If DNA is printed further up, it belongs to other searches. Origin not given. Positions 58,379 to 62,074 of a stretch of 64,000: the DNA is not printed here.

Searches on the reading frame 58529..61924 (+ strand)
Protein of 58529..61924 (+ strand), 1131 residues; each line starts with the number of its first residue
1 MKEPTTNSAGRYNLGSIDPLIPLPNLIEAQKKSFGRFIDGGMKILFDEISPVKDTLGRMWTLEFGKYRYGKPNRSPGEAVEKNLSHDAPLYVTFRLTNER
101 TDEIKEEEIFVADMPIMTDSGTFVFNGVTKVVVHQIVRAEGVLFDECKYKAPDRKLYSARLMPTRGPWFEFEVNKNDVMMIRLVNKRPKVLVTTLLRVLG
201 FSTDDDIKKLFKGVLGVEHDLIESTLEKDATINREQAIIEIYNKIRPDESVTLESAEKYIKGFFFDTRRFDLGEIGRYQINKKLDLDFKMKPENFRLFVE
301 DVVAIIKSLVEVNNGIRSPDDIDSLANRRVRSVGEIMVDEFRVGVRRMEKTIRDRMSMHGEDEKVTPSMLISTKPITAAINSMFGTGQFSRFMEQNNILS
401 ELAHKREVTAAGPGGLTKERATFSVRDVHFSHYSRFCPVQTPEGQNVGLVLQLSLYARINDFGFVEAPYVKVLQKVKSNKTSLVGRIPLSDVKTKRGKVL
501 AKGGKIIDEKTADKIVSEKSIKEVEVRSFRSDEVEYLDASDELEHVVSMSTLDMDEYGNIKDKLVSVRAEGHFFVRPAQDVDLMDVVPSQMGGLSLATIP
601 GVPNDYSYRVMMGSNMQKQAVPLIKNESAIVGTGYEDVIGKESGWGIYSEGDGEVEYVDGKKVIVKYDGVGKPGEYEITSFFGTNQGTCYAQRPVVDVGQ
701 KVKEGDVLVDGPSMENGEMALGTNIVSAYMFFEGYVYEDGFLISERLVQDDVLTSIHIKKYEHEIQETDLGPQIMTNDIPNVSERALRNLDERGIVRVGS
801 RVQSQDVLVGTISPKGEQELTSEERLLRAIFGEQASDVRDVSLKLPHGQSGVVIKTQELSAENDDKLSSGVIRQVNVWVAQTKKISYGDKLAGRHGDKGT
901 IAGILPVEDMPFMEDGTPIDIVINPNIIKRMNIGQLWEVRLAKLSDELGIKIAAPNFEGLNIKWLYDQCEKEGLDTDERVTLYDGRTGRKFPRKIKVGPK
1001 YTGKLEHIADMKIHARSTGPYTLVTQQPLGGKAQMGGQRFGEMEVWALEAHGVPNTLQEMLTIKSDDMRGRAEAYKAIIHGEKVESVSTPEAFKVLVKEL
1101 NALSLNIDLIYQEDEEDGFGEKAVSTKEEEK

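Call 97: search_protein_families(library=pfam, proteins=[window:58529-61924:+], max_evalue=0.001)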
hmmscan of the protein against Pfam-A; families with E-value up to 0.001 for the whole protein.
window:58529-61924:+ (1131 aa): 6 families
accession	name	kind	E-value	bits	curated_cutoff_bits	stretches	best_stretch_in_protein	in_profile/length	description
PF00562.33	RNA_pol_Rpb2_6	-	6.2e-103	345.2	23.4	1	651-1034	4-373/373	RNA polymerase Rpb2, domain 6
PF04561.19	RNA_pol_Rpb2_2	-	2e-27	96.6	21.7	1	148-331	11-190/190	RNA polymerase Rpb2, domain 2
PF04565.21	RNA_pol_Rpb2_3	-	5.7e-25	87.7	21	1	392-459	2-68/68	RNA polymerase Rpb2, domain 3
PF04560.25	RNA_pol_Rpb2_7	-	1.9e-24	86.3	32.1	1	1036-1110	1-85/87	RNA polymerase Rpb2, domain 7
PF04563.20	RNA_pol_Rpb2_1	-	7.1e-16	58.8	28.2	1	26-378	2-203/203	RNA polymerase beta subunit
PF10385.14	RNA_pol_Rpb2_45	-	4.5e-13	49.5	28.2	1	530-586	9-65/66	RNA polymerase beta subunit external 1 domain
